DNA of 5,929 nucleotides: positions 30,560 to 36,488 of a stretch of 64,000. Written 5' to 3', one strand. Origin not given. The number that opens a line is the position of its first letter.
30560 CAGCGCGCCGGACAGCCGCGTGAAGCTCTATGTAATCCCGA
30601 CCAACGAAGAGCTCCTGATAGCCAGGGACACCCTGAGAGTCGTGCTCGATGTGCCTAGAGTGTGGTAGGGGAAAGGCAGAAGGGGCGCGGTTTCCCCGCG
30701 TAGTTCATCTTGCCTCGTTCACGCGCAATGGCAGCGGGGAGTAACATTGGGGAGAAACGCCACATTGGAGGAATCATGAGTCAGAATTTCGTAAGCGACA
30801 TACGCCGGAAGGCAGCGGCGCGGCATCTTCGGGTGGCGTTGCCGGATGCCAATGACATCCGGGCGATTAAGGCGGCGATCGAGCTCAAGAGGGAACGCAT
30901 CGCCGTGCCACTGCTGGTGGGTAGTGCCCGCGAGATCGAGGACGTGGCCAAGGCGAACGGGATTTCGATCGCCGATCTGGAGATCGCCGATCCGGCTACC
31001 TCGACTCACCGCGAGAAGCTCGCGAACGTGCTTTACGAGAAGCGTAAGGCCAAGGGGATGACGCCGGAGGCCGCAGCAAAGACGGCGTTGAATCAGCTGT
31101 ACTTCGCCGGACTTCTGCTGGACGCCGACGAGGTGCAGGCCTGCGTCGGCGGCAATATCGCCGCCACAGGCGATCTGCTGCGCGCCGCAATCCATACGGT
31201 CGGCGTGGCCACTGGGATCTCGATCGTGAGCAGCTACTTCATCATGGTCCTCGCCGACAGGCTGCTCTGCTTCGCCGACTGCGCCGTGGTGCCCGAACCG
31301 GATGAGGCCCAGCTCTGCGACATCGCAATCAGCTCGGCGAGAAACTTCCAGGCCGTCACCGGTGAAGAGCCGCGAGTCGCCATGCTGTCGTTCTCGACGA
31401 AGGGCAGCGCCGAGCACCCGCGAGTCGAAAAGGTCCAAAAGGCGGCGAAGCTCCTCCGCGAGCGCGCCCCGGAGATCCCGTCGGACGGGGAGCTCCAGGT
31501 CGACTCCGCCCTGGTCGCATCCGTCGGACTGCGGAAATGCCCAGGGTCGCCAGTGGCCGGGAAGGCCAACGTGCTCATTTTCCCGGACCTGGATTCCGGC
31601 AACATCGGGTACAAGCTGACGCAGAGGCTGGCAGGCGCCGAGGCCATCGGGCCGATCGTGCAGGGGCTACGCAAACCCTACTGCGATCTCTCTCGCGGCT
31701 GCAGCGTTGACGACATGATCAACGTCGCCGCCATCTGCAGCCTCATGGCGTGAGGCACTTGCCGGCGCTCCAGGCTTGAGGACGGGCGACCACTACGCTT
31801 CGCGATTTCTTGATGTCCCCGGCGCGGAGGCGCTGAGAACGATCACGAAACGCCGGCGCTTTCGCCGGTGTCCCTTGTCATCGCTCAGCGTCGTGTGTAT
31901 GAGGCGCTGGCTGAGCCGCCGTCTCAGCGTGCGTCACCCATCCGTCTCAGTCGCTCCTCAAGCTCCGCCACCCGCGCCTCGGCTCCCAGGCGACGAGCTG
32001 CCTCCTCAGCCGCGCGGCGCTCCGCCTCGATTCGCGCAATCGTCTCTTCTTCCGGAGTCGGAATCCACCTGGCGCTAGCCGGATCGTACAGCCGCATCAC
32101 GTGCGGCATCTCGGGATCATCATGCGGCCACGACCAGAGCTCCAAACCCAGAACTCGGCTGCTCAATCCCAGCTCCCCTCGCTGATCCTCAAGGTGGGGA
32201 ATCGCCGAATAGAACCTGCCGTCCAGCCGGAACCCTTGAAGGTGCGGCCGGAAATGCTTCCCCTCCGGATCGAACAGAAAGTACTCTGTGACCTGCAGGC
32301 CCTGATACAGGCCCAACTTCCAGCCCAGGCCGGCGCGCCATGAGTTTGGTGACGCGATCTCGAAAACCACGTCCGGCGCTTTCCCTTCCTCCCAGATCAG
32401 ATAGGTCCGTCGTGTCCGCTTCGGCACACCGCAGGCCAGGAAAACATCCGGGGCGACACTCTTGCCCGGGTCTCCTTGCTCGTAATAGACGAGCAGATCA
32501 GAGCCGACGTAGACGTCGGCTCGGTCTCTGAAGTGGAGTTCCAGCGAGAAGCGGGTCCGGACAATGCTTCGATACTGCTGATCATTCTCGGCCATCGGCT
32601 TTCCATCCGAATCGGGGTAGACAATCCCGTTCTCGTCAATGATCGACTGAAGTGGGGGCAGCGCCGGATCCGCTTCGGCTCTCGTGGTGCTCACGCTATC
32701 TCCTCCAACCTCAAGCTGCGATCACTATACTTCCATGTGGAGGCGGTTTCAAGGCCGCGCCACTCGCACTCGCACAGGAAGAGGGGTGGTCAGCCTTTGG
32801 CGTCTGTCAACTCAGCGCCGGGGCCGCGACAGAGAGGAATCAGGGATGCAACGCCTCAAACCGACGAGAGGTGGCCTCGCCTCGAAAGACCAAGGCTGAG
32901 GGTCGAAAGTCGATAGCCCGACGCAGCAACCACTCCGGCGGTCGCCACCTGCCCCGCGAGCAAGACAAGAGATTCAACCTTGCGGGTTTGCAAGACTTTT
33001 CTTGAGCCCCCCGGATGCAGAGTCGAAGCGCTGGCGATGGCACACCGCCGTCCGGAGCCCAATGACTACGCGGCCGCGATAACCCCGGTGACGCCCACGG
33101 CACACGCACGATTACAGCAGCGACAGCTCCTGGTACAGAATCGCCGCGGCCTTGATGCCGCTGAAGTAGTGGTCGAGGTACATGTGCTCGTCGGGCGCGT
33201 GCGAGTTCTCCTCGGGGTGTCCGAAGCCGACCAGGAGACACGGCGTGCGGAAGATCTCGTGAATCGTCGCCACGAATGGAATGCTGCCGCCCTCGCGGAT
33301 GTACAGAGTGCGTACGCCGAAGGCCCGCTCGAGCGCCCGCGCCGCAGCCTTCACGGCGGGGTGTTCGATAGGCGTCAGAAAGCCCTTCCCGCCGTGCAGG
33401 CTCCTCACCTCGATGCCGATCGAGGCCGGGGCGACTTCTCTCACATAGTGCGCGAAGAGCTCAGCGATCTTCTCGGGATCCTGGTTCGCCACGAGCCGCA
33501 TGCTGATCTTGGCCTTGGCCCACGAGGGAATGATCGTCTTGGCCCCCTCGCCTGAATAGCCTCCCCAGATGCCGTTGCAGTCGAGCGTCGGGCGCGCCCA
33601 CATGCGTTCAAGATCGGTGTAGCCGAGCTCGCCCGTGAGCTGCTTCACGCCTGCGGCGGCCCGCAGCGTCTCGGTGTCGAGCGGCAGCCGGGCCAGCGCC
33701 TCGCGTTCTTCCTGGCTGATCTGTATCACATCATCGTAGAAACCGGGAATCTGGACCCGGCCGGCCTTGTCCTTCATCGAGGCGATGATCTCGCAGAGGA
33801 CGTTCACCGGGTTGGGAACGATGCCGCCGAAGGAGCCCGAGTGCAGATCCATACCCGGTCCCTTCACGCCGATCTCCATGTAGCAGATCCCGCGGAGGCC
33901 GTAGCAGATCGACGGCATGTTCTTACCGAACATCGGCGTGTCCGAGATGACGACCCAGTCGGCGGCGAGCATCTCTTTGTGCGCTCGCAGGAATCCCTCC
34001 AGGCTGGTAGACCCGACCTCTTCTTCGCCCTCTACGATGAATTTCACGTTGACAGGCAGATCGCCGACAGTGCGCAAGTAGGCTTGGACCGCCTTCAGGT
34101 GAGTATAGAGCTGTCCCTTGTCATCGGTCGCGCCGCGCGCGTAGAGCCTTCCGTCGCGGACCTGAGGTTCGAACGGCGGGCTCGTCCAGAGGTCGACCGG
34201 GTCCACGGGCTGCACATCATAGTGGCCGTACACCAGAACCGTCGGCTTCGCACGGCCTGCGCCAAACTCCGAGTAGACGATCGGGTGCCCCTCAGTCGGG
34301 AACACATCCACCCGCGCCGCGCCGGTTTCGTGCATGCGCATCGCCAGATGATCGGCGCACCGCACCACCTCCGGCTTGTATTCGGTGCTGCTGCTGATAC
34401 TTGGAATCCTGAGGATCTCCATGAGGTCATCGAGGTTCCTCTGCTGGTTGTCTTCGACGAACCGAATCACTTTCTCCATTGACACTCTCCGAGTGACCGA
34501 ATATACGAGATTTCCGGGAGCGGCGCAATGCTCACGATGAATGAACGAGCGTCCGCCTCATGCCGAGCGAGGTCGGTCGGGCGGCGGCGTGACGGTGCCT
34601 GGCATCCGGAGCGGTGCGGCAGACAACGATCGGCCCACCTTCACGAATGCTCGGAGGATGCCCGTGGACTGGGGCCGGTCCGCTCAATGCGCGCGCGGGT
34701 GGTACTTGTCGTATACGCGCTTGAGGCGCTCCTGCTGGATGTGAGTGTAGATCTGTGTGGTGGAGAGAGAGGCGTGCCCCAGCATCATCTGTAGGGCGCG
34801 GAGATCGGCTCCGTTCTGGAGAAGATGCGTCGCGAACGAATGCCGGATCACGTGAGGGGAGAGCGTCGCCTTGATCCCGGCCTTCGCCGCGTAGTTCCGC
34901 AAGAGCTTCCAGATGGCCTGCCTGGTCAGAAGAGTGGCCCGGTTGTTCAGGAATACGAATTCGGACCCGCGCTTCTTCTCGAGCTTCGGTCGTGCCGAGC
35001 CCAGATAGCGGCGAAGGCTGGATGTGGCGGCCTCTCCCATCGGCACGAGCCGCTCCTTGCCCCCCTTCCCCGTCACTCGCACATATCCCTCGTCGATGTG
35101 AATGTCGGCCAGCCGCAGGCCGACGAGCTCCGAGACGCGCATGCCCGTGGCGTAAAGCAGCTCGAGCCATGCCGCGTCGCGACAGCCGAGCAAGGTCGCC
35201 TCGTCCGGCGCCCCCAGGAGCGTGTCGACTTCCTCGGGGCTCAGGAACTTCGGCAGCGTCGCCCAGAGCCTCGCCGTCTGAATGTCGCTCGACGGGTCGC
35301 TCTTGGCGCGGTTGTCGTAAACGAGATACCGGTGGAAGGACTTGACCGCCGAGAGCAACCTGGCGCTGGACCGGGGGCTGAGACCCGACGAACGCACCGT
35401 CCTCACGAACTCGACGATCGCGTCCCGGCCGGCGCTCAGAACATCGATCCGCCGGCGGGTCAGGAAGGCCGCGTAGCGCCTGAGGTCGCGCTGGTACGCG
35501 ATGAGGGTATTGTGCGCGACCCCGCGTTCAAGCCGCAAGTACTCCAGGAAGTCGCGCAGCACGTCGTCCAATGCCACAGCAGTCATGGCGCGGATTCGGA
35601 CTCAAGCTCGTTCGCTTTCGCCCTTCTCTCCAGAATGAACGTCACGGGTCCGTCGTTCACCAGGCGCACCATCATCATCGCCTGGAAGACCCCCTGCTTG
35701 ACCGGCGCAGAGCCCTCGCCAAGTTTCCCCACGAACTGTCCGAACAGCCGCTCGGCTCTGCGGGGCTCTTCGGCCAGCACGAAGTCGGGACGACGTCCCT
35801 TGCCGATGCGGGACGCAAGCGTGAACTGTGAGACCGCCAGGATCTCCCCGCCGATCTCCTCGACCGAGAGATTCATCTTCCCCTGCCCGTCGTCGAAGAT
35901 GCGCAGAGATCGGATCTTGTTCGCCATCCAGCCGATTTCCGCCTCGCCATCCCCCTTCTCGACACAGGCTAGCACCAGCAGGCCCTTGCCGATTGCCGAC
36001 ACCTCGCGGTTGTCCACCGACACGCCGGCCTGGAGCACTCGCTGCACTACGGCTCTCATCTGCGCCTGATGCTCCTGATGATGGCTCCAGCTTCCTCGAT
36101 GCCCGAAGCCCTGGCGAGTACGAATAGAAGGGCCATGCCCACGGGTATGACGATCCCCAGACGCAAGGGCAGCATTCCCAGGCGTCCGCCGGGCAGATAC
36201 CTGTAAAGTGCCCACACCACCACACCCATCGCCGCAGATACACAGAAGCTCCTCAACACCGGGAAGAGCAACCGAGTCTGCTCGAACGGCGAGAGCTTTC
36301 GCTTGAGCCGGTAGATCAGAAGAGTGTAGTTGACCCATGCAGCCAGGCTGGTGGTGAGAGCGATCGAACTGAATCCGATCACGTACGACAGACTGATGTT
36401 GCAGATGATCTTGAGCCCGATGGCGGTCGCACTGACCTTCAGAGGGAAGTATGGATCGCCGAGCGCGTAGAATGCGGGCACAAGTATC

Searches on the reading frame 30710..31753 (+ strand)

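Call 76: search_protein_families(library=pfam, proteins=[window:30710-31753:+], max_evalue=0.00001)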
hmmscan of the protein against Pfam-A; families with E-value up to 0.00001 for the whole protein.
window:30710-31753:+ (347 aa): 1 family
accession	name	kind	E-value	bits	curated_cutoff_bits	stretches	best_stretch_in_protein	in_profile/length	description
PF01515.24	PTA_PTB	-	3e-109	365.7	24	1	27-342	2-317/319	Phosphate acetyl/butaryl transferase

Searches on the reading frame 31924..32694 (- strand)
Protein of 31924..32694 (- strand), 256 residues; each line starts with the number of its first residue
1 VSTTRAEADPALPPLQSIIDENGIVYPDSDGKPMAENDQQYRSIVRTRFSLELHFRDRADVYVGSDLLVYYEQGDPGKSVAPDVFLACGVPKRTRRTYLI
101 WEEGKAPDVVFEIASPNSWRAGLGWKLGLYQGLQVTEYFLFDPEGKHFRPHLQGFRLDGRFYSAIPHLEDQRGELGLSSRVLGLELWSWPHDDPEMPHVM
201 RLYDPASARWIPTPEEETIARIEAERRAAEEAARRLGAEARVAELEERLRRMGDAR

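Call 76: search_protein_families(library=pfam, proteins=[window:31924-32694:-], max_evalue=0.00001)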
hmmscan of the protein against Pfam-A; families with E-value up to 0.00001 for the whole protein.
window:31924-32694:- (256 aa): 1 family
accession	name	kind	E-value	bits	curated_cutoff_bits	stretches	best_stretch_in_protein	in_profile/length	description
PF05685.18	Uma2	-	2.9e-15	56.6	27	1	51-167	43-151/172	Putative restriction endonuclease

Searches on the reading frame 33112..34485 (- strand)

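Call 21: search_protein_families(library=pfam, proteins=[window:33112-34485:-], max_evalue=0.001)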
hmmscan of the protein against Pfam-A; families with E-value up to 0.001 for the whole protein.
window:33112-34485:- (457 aa): 2 families
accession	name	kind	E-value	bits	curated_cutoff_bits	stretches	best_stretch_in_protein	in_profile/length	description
PF01546.33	Peptidase_M20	-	2.1e-32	113.2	24.6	1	84-448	1-201/206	Peptidase family M20/M25/M40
PF07687.19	M20_dimer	-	1.6e-18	67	21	1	195-353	1-104/107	Peptidase dimerisation domain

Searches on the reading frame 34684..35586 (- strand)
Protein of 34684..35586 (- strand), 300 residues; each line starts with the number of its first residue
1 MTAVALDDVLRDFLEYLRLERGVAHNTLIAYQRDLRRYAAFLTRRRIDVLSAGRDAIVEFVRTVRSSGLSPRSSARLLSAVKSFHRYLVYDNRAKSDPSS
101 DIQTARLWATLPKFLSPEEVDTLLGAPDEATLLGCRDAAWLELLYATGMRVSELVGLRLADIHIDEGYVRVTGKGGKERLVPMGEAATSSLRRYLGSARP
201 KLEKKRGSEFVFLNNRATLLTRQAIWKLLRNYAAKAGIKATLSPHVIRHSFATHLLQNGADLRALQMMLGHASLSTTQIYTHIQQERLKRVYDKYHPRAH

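Call 76: search_protein_families(library=pfam, proteins=[window:34684-35586:-], max_evalue=0.00001)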
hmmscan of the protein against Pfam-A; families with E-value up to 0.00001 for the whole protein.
window:34684-35586:- (300 aa): 2 families
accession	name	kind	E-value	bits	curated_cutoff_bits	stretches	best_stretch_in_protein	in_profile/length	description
PF00589.27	Phage_integrase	-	1e-52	178.8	27.1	1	113-286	1-171/172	Phage integrase family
PF02899.23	Phage_int_SAM_1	-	7.5e-20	71.4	22.3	1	11-89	2-80/83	Phage integrase, N-terminal SAM-like domain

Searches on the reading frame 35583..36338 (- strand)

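Call 76: search_protein_families(library=pfam, proteins=[window:35583-36338:-], max_evalue=0.00001)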
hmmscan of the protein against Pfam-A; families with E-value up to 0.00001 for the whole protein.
window:35583-36338:- (251 aa): 1 family
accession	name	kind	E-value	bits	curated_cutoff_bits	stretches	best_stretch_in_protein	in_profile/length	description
PF02580.21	Tyr_Deacylase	-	6.9e-53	179.3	25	1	95-237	1-144/144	D-Tyr-tRNA(Tyr) deacylase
